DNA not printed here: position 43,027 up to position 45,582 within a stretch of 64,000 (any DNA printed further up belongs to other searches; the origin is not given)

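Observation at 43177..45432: Catalytically dead P1B-ATPase homologue with a ~200-aa acidic disordered N-terminus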

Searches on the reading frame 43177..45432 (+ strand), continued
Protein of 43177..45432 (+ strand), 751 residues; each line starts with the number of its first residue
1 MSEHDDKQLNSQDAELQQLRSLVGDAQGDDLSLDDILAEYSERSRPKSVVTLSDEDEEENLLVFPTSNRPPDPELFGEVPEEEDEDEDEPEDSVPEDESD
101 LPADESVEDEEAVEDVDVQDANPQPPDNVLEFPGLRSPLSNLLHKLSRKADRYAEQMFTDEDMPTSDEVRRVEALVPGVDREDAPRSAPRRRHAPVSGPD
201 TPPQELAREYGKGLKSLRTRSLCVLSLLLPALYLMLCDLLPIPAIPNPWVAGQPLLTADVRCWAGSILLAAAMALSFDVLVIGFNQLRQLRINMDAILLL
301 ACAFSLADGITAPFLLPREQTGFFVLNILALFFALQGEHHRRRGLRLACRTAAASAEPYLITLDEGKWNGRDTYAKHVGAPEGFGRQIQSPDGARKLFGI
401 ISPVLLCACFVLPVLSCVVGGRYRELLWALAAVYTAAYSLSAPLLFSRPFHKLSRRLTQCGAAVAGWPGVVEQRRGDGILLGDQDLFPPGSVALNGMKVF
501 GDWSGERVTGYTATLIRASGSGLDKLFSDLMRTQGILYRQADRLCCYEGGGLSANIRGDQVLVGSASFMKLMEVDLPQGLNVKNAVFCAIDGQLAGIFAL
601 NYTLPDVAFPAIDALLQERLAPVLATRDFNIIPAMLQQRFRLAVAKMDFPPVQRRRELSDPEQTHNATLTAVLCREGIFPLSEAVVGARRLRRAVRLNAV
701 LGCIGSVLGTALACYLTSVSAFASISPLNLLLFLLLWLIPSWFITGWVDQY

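Call 27: search_solved_structures(query=A3, max_evalue=10, show_alignments=5)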
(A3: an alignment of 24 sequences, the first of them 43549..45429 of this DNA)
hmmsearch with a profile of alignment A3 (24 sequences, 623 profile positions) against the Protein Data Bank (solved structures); distinct sequences matched with E-value up to 10: 11.
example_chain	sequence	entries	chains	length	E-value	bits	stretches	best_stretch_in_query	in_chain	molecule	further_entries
8q75_A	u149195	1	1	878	0.001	20.8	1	326-500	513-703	Copper-transporting ATPase HMA4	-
8q73_A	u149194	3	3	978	0.0013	20.5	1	326-500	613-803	Copper-transporting ATPase HMA4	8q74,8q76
3lxd_A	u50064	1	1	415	0.0037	19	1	313-425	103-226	FAD-dependent pyridine nucleotide-disulphide oxidoreductase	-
2b8e_A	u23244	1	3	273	0.06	15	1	453-500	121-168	cation-transporting ATPase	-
3a1c_A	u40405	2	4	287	0.065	14.8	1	453-500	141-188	Probable copper-exporting P-type ATPase A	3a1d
3a1e_A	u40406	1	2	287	0.066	14.8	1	453-500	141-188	Probable copper-exporting P-type ATPase A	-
3rfu_A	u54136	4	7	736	0.17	13.5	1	277-500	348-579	Copper efflux ATPase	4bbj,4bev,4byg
3j08_A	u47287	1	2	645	0.34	12.5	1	453-500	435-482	copper-exporting P-type ATPase A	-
7r0g_A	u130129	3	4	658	0.35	12.4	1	453-500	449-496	Putative copper-exporting P-type ATPase A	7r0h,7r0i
3j09_A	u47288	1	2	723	0.39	12.3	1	453-500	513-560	copper-exporting P-type ATPase A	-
7si3_A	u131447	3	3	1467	0.49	11.9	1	455-500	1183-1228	P-type Cu(+) transporter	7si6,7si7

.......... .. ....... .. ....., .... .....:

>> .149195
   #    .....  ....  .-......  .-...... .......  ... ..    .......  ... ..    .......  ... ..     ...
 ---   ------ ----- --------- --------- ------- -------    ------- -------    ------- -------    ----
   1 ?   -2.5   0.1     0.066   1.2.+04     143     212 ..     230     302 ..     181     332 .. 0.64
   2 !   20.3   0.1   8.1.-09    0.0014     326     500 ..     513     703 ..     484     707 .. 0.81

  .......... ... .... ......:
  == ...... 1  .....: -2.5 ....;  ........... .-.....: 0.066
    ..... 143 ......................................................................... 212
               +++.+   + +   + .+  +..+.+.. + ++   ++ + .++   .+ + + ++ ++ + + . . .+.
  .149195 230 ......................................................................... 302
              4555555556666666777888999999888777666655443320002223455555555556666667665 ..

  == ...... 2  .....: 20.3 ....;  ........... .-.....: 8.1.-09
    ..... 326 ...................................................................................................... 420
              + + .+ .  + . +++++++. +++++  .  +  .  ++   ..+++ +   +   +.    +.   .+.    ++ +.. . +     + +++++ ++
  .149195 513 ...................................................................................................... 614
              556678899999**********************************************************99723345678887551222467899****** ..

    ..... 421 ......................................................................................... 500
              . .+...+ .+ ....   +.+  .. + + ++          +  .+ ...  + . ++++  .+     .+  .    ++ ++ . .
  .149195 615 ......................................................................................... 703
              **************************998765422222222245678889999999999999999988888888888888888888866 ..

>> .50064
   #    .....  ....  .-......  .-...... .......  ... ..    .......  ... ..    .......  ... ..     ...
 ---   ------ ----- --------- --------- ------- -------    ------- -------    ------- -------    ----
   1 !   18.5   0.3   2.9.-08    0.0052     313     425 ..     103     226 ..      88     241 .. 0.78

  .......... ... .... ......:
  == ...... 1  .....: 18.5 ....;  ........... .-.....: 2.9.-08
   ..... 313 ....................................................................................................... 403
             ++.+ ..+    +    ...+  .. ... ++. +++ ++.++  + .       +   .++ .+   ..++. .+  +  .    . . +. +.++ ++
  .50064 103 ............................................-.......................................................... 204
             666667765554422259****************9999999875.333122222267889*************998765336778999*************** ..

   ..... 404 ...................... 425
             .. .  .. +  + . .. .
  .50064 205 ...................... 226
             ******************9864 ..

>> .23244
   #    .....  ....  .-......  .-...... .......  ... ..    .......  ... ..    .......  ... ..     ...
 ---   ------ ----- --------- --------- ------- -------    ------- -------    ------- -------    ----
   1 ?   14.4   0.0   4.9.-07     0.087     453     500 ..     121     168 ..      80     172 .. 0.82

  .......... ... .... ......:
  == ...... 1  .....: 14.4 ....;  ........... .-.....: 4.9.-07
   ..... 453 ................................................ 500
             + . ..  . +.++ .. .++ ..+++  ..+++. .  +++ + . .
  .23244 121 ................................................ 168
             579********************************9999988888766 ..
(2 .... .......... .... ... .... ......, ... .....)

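Call 28: search_protein_representatives(alignment_id=A1)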
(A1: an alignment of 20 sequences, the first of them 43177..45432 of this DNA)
Query: 20 sequences, 740 profile positions. Proteins with E-value up to 0.001 (for the whole library): 2822; up to 1e-10: 2030; up to 1e-30: 773. The best 150 are listed.
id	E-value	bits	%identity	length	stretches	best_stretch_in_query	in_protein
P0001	0.0e+00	1257.0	-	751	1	1-740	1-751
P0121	0.0e+00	1204.2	-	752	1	5-740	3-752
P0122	0.0e+00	1084.3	-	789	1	1-740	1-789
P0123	1.4e-281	952.6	-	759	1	26-740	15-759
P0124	8.3e-261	883.9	-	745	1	3-740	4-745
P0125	4.7e-256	868.2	-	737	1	23-740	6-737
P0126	2.5e-255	865.7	-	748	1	5-740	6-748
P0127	3.0e-239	812.6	-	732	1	23-740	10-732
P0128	3.3e-238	809.1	-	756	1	1-740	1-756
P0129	9.1e-228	774.6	-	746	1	24-740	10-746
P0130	1.2e-227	774.2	-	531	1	212-740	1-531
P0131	9.1e-223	758.1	-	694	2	106-740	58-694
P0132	1.0e-220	751.3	-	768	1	25-740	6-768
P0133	2.8e-217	739.9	-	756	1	84-739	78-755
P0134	5.9e-205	699.2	-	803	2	78-740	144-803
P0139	3.3e-194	663.7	-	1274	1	87-740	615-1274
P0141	4.3e-189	646.8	-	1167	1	103-740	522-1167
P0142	2.5e-188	644.2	-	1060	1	111-740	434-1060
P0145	3.4e-182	624.0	-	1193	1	95-740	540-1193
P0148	4.7e-176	603.6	-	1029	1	72-740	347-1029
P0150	1.7e-175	601.8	-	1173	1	75-740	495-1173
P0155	1.4e-155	536.0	-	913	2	67-740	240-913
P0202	1.0e-117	410.8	-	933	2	73-735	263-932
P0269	9.7e-104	364.6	-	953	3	212-729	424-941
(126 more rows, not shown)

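Call 36: find_related_loci(query=A5, collection=genome_contigs, flank=6000)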
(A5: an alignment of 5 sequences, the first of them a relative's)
Query A5 (867 aa) in genome_contigs; peptide patterns used: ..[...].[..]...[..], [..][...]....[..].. (x = any residue, [..] = any of these).
355 stretches matched a pattern; 322 encode a relative of the query (tblastn E <= 1e-3); the best 80 are kept; 80 distinct loci.
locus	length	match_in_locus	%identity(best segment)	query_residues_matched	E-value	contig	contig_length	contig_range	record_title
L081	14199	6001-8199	47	20-858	0e+0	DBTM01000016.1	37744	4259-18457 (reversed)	MAG TPA_asm: Clostridiales bacterium UBA1316 UBA1316_contig_27494, whole genome shotgun sequence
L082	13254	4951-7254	47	14-858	1e-179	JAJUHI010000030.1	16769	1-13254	MAG: Sporobacter termitidis isolate bin60 k141_715744_length_16769_cov_78.3531, whole genome shotgun sequence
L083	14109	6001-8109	48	21-841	2e-175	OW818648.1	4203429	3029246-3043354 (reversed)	metagenome genome assembly, chromosome: 1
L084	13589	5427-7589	47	22-858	2e-171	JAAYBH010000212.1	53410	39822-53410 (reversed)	MAG: Clostridiales bacterium isolate AS06rmzACSIP_269 191861_AS06, whole genome shotgun sequence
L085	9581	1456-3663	47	10-858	3e-171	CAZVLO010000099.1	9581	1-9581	MAG TPA_asm: uncultured Papillibacter sp. isolate SRP239243_co1_361 genome assembly, contig: NODE_12814_length_9581_cov_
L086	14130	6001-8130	48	21-858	6e-169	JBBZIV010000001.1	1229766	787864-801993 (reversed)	Oscillospiraceae bacterium WX1 NODE_1_length_1229766_cov_57.051544, whole genome shotgun sequence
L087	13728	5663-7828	46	21-858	2e-168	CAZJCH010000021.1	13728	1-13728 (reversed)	MAG TPA_asm: uncultured Papillibacter sp. isolate SRP192927_co6_651 genome assembly, contig: NODE_10790_length_13728_cov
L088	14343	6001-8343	37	5-863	1e-166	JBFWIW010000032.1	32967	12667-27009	MAG: Oscillospiraceae bacterium isolate CA_2019_NHSR_114 NODE_3122_length_32967_cov_7.114373_NHSR, whole genome shotgun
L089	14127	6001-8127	50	15-841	8e-161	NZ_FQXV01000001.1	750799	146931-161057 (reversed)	Sporobacter termitidis DSM 10068, whole genome shotgun sequence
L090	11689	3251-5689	37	2-859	2e-156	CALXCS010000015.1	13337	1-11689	MAG: uncultured Oscillospiraceae bacterium isolate E21__bin288 genome assembly, contig: E21__k127_4293269, whole genome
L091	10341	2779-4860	48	4-858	2e-154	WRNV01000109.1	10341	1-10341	MAG: Oscillospiraceae bacterium isolate Th196P4bin59 JGI24702J35022_10002922, whole genome shotgun sequence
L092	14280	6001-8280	51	1-858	1e-153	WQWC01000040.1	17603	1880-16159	MAG: Oscillospiraceae bacterium isolate Emb289P1bin61 Ga0123355_10006246, whole genome shotgun sequence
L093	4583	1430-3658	42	1-858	4e-157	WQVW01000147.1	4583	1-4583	MAG: Oscillospiraceae bacterium isolate Emb289P1bin49 Ga0123355_10099489, whole genome shotgun sequence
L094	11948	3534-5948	35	2-859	3e-153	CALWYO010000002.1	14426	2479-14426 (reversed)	MAG: uncultured Oscillospiraceae bacterium isolate E06__bin63 genome assembly, contig: E06__k127_2607331, whole genome s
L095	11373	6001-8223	37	14-864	6e-150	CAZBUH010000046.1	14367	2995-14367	MAG TPA_asm: uncultured Oscillospiraceae bacterium isolate SRP222994_co1_345 genome assembly, contig: NODE_8878_length_1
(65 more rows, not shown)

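Call 49: find_related_loci(query=A7, collection=genome_contigs, flank=5000)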
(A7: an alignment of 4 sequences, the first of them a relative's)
Query A7 (805 aa) in genome_contigs; peptide patterns used: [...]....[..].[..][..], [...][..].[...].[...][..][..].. (x = any residue, [..] = any of these).
150 stretches matched a pattern; 11 encode a relative of the query (tblastn E <= 1e-3); 11 distinct loci.
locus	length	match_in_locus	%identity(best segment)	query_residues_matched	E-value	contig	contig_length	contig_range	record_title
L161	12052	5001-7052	31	34-798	1e-109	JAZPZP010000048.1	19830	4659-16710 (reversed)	MAG: Eubacteriales bacterium isolate T1900044644_TS20190110.MAGScoT_cleanbin_000079 SGB_1327_k141_96014, whole genome sh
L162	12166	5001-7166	29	119-801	1e-104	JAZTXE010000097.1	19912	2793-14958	MAG: Eubacteriales bacterium isolate T1900045331_YK20190020.MAGScoT_cleanbin_000012 SGB_6525_k141_1415492, whole genome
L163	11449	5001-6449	39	289-771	1e-98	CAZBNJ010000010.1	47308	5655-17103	MAG TPA_asm: uncultured Oscillospiraceae bacterium isolate SRP199465_co2_874 genome assembly, contig: NODE_1550_length_4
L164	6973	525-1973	38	289-771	5e-97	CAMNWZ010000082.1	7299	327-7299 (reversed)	MAG: uncultured Clostridia bacterium isolate SRR19792994_bin.49_metawrap_v1.3_MAG genome assembly, contig: ERZ12290372_1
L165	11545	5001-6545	34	288-801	1e-95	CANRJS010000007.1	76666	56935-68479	MAG: uncultured Clostridia bacterium isolate Lapin-022__bin13 genome assembly, contig: Lapin-022__NODE_303_length_76666_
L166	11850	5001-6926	31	184-801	9e-102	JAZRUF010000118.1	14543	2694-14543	MAG: Eubacteriales bacterium isolate T1900045337_YK20190026.MAGScoT_cleanbin_000021 SGB_6622_k141_649956, whole genome s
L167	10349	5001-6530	36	288-798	5e-86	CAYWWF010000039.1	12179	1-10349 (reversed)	MAG TPA_asm: uncultured Oscillospiraceae bacterium isolate SRP242652_co1_178 genome assembly, contig: NODE_4551_length_1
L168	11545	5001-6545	34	288-801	1e-96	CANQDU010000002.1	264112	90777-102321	MAG: uncultured Clostridia bacterium isolate Lapin-003-2__bin20 genome assembly, contig: Lapin-003-2__NODE_13_length_264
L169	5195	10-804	39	534-798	7e-55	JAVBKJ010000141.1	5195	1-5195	MAG: Oscillospiraceae bacterium isolate GLO_MAG_00248 c_000010098755, whole genome shotgun sequence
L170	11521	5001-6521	34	288-793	1e-96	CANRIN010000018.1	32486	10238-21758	MAG: uncultured Clostridia bacterium isolate Lapin-008__bin30 genome assembly, contig: Lapin-008__NODE_1589_length_32486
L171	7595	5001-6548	34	287-801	1e-97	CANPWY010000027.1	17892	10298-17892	MAG: uncultured Clostridia bacterium isolate Lapin-004__bin9 genome assembly, contig: Lapin-004__NODE_3989_length_17892_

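Call 63: list_cluster_members(proteins=[P0115, P0084, P0105, P0088, P0092, P0003, P0035])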
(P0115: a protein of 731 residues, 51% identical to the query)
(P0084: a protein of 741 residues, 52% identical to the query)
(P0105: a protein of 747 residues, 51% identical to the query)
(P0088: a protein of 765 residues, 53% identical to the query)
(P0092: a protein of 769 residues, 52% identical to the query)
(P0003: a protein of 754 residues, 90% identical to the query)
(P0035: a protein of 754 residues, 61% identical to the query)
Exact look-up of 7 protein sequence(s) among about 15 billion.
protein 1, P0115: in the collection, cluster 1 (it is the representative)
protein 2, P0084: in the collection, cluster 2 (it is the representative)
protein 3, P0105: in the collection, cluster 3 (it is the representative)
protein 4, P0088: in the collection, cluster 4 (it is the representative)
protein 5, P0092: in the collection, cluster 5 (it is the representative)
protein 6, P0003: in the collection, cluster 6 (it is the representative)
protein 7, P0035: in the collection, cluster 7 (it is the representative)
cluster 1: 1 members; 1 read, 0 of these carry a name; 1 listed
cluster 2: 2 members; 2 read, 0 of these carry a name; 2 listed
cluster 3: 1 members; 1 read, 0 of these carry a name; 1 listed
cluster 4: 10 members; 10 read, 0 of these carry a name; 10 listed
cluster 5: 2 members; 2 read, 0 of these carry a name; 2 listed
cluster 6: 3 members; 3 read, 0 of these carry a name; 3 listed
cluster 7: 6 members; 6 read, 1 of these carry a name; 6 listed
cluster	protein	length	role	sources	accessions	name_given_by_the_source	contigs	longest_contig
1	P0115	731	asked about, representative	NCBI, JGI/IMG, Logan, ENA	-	-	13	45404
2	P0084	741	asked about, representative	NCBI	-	-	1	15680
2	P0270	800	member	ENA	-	-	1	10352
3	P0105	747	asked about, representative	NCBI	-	-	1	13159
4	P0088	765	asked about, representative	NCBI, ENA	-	-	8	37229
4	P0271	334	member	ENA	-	-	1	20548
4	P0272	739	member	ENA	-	-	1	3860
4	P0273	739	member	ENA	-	-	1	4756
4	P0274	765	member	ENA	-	-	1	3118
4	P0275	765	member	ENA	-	-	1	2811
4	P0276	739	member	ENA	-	-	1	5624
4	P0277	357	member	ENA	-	-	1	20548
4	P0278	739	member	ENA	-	-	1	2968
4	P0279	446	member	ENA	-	-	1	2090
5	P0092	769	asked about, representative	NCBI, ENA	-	-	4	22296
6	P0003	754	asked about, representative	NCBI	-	-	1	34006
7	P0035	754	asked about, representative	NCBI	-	-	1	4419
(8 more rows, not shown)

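Call 73: search_protein_families(library=pfam, proteins=[P0139, P0141, P0145, P0150, P0148, P0142, P0269, P0202, P0155], max_evalue=0.01)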
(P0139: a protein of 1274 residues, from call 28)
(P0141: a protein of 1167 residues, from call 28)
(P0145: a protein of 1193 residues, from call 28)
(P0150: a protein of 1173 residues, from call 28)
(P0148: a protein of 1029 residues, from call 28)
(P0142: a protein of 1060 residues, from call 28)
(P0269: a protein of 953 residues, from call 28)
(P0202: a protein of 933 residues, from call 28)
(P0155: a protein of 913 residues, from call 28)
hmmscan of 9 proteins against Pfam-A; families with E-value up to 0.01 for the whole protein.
P0139 (1274 aa): 0 families

P0141 (1167 aa): 0 families

P0145 (1193 aa): 0 families

P0150 (1173 aa): 0 families

P0148 (1029 aa): 0 families

P0142 (1060 aa): 0 families

P0269 (953 aa): 0 families

P0202 (933 aa): 0 families

P0155 (913 aa): 0 families
